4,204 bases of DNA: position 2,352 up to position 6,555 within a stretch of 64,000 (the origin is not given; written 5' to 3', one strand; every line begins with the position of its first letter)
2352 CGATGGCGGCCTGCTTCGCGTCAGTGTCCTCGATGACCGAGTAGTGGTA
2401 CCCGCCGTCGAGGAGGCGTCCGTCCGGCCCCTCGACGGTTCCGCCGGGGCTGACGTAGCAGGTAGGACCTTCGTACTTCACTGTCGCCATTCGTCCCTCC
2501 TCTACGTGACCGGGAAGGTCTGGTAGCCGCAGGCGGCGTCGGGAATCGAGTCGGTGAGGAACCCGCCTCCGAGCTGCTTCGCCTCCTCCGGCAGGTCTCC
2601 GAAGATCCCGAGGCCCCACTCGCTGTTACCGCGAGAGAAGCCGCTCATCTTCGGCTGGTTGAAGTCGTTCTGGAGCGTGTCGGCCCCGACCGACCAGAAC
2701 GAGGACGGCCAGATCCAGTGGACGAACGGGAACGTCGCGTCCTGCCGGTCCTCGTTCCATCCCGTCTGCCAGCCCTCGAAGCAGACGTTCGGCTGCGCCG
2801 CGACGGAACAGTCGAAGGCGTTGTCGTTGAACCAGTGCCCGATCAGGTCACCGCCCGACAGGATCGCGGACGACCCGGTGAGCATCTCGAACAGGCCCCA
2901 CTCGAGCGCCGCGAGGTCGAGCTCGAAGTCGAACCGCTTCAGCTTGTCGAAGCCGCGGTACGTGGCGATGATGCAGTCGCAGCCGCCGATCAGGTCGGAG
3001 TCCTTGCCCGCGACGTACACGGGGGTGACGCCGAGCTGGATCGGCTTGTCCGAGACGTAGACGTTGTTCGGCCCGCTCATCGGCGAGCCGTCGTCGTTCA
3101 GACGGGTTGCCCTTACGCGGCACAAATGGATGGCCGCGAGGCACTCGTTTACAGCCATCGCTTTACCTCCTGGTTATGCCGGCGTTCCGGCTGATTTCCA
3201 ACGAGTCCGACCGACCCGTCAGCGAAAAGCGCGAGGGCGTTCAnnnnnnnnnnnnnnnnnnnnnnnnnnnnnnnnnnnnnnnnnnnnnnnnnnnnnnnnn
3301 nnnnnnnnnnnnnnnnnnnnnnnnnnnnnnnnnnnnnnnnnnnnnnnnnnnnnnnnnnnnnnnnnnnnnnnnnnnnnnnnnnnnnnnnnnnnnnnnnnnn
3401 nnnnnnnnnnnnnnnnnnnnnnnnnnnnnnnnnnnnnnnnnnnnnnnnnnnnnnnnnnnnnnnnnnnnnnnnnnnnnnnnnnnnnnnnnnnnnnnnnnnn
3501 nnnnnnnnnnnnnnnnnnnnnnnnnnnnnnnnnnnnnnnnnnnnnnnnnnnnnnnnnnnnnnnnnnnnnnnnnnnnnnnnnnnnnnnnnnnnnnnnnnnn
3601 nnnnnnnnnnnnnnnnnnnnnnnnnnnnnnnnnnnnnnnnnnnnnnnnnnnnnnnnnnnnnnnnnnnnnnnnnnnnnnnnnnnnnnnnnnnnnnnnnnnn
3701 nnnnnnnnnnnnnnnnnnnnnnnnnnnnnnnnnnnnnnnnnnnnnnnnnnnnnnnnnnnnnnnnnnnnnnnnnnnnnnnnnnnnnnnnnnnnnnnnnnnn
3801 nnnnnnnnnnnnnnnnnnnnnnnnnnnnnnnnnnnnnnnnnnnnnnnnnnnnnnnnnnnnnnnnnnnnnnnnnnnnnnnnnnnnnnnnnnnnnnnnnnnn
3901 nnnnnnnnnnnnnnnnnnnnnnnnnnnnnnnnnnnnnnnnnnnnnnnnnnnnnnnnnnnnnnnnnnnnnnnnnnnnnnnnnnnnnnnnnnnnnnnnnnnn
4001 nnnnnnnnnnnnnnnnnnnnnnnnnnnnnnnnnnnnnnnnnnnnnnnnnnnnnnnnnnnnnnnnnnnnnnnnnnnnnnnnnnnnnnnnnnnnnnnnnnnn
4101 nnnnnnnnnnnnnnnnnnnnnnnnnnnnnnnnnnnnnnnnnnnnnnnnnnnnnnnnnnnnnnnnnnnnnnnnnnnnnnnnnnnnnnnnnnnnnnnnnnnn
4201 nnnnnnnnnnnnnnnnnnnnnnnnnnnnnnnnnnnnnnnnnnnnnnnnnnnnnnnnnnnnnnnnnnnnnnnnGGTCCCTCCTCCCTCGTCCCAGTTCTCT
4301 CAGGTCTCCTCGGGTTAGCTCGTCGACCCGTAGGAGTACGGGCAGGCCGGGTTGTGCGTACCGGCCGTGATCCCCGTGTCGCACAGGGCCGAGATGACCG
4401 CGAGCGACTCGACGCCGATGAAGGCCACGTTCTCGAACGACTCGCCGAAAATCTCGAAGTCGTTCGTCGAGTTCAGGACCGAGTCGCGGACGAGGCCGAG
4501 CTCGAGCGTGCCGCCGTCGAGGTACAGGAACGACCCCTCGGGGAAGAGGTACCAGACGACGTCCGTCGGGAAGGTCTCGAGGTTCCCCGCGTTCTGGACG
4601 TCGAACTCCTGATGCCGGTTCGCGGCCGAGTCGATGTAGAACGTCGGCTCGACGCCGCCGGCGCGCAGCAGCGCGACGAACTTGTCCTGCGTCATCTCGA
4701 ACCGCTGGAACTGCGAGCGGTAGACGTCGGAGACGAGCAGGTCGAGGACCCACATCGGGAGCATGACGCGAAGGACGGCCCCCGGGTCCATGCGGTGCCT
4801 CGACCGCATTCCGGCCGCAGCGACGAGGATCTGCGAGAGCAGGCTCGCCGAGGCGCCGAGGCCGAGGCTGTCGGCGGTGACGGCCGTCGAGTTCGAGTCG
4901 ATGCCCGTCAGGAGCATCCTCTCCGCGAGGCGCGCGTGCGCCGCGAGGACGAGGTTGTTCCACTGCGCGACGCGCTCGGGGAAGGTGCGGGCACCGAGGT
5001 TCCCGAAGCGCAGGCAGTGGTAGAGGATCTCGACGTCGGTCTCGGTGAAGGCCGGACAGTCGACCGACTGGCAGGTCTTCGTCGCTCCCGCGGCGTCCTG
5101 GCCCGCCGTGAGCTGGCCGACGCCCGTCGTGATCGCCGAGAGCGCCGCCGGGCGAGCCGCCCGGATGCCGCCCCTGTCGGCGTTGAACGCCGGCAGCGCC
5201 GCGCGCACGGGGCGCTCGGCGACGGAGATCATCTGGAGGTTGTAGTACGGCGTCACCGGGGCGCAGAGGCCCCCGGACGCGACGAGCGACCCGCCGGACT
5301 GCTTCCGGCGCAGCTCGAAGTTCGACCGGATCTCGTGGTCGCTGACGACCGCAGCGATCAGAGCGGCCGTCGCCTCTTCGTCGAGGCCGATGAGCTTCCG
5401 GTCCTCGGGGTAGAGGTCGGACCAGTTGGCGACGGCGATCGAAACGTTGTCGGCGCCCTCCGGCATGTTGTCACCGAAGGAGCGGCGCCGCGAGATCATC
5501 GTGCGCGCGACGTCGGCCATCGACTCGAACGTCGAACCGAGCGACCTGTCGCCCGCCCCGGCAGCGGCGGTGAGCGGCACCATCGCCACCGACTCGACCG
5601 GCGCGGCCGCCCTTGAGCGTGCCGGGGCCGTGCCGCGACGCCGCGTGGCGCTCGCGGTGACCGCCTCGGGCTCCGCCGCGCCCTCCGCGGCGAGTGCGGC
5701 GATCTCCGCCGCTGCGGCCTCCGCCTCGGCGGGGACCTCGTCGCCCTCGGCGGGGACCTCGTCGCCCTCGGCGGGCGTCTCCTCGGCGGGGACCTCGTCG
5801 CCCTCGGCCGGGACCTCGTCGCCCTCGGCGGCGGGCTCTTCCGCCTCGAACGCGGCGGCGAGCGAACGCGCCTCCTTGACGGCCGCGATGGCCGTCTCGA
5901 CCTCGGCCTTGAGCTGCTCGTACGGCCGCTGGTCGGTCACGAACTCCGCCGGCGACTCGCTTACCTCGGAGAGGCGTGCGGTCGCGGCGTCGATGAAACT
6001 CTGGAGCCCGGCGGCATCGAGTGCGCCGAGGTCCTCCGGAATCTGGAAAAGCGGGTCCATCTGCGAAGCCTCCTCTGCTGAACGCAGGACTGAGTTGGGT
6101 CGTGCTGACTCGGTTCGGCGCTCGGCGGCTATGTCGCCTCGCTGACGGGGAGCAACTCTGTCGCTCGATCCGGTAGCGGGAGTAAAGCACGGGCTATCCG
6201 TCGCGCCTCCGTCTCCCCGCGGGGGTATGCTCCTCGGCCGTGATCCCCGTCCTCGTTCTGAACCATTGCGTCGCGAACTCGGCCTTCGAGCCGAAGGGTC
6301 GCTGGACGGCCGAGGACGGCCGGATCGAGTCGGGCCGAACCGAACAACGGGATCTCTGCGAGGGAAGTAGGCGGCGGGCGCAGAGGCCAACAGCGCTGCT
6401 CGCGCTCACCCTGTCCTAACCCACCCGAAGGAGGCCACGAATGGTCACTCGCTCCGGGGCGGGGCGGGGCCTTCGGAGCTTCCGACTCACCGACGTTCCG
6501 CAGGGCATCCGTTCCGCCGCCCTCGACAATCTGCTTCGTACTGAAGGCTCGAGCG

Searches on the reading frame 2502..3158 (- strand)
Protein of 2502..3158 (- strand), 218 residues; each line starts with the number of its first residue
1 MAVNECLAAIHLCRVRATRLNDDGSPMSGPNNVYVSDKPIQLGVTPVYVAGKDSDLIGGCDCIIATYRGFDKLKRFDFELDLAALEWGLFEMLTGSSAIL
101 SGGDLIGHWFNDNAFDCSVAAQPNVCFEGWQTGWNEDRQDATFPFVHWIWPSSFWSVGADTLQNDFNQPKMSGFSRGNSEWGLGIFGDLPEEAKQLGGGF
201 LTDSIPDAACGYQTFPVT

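Call 95: find_encoding_contigs(protein=window:2502-3158:-, flank=10000, max_places=3)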
Protein window:2502-3158:- (218 aa): 1 contig read that carries it; 1 place shown.
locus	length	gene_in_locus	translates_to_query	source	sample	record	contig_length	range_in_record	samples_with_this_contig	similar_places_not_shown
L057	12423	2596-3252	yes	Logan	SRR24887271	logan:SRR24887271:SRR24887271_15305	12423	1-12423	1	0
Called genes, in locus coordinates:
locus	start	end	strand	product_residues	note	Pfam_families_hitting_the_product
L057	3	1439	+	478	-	?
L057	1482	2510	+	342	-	-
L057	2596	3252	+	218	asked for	-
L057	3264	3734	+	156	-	-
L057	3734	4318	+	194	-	PF23140:Gp80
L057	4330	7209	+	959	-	-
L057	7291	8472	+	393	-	-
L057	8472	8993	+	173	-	-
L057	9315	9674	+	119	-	-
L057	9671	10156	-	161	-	PF13392:HNH_3, PF05551:zf-His_Me_endon (weak)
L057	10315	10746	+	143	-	-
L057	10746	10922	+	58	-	-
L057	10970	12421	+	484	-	?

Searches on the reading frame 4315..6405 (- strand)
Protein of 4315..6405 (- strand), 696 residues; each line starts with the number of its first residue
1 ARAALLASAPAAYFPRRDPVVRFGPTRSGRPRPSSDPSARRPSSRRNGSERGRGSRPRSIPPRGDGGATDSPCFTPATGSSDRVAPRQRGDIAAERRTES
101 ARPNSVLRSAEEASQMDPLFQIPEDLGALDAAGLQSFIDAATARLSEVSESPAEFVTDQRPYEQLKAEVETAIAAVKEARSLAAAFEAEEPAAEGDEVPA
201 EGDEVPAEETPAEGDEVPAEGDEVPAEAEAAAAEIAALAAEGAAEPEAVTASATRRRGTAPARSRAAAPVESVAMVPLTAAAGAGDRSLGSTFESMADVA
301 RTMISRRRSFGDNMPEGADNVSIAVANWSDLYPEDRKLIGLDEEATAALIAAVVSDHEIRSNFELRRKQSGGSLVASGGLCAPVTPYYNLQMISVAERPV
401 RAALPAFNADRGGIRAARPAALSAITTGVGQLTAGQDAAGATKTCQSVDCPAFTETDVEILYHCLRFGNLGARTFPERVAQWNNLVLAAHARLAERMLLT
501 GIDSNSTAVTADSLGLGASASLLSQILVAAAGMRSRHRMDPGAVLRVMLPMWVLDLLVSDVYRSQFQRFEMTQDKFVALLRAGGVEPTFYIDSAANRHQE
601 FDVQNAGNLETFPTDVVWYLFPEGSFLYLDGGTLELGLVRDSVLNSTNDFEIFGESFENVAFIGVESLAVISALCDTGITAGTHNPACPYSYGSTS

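Call 10: search_protein_families(library=phrogs, proteins=[window:4315-6405:-], max_evalue=0.001)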
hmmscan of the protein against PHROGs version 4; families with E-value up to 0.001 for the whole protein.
window:4315-6405:- (696 aa): 1 family
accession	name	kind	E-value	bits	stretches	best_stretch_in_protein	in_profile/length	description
phrog_777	-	head and packaging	1.9e-74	252.9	1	120-685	4-574/580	major head protein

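Call 11: search_dna_similar(query=window:4315-6405:-, collection=phages, mode=protein, max_rows=20)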
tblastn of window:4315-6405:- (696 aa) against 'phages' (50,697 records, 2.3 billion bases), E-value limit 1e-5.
Records with a match: 722; places in all: 722; records where one place covers at least 80% of the query: 0.
Best place of each record, by identity: <60% 722.
By first word of the organism name: Mycobacterium 379; Gordonia 179; Microbacterium 114; Arthrobacter 17; Streptomyces 17; Rhodococcus 3; Curtobacterium 2; Actinoplanes 2; Tsukamurella 2; Actinomycetia 1; and 6 more.
By host as written in the record: Mycobacterium smegmatis mc2 155 282; Gordonia terrae 3612 144; Mycobacterium smegmatis mc#155 59; Microbacterium foliorum NRRL B-24224 58; Microbacterium foliorum NRRL B-24224 SEA 29; Gordonia terrae CAG3 16; Microbacterium paraoxydans NWU1 12; - 9; and 45 more.
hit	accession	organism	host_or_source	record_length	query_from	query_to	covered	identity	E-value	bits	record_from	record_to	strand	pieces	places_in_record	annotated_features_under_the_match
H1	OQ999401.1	Actinomycetia phage DSL-LC01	Actinomycetia bacterium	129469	260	681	61%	39.0%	9e-64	236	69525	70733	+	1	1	major capsid protein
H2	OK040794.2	Arthrobacter phage Atuin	Arthrobacter globiformis NRRL B-2979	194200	260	683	61%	37.7%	2e-61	229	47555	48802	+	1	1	76: major capsid hexamer protein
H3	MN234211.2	Arthrobacter phage Mimi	Arthrobacter globiformis NRRL B-2979 SEA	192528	290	683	57%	37.8%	1e-58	221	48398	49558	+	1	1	81: major capsid hexamer protein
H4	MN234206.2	Arthrobacter phage Racecar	Arthrobacter globiformis NRRL B-2979 SEA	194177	290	683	57%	37.8%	1e-58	221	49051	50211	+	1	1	82: major capsid hexamer protein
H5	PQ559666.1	Arthrobacter phage Talia1610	Arthrobacter globiformis B-2979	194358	290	683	57%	37.8%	1e-58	221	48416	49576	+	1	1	81: major capsid hexamer protein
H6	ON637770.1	Microbacterium phage Big4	Microbacterium foliorum NRRL B-24224 SEA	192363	259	685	61%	33.0%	5e-45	179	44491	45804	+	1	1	77: hypothetical protein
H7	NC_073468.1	Microbacterium phage Pumpernickel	Microbacterium paraoxydans NRRL B-14843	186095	260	670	59%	33.7%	3e-45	180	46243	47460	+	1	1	85: hypothetical protein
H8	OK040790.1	Microbacterium phage Pumpernickel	Microbacterium paraoxydans NRRL B-14843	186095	260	670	59%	33.7%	3e-45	180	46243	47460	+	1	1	85: hypothetical protein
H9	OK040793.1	Microbacterium phage Zooman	Microbacterium foliorum NRRL B-24224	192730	259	678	60%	32.9%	1e-44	179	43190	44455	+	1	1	73: hypothetical protein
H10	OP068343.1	Microbacterium phage Cece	Microbacterium radiodurans NRRL B-24799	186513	252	678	61%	32.3%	1e-42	172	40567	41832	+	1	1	71: major capsid hexamer protein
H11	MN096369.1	Gordonia phage Phendrix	Gordonia terrae 3612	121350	342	683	49%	36.1%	4e-51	198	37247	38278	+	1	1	74: major capsid hexamer protein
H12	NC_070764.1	Gordonia phage Phendrix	Gordonia terrae 3612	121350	342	683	49%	36.1%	4e-51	198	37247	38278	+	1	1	74: major head protein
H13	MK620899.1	Gordonia phage GodonK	Gordonia terrae 3612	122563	342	683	49%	36.1%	4e-51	198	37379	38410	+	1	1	76: major capsid hexamer protein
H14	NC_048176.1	Gordonia phage GodonK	Gordonia terrae 3612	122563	342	683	49%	36.1%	4e-51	198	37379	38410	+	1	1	76: major head protein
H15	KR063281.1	Gordonia phage GMA2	Gordonia malaquae A448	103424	373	688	45%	37.8%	3e-47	187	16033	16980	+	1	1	putative structural protein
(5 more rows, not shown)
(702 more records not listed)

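Call 44: get_annotated_region(hit=H1, flank=20000)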
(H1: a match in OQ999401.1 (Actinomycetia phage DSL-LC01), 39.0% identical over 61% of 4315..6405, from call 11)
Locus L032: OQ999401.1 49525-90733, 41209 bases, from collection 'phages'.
description: Actinomycetia phage DSL-LC01, complete genome.
organism: Actinomycetia phage DSL-LC01 (NCBI taxid 3058956)
taxonomy: Viruses; Duplodnaviria; Heunggongvirae; Uroviricota; Caudoviricetes
host: Actinomycetia bacterium; source: water sample of Dishui Lake; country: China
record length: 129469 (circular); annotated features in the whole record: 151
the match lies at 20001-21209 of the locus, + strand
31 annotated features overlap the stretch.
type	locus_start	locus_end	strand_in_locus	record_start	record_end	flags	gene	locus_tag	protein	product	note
CDS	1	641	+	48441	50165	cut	-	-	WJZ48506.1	portal protein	-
CDS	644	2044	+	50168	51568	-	-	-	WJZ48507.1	cytoplasmic protein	-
CDS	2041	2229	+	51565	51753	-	-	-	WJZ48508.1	hypothetical protein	-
CDS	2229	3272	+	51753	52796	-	-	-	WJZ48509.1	hypothetical protein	-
CDS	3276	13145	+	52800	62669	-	-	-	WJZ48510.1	hypothetical protein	-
CDS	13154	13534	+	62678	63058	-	-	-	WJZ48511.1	hypothetical protein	-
CDS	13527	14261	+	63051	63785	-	-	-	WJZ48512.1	high potential iron-sulfur protein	-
CDS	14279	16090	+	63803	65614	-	-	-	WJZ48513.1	capsid maturation protease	-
CDS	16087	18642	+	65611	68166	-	-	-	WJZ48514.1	capsid maturation protease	-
CDS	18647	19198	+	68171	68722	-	-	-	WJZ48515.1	capsid maturation protease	-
CDS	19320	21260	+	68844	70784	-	-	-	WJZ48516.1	major capsid protein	-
CDS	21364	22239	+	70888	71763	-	-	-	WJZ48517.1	hypothetical protein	-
CDS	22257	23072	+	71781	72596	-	-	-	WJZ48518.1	major tail protein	-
CDS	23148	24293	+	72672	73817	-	-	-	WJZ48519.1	head-to-tail adaptor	-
CDS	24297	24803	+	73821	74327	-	-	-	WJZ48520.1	hypothetical protein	-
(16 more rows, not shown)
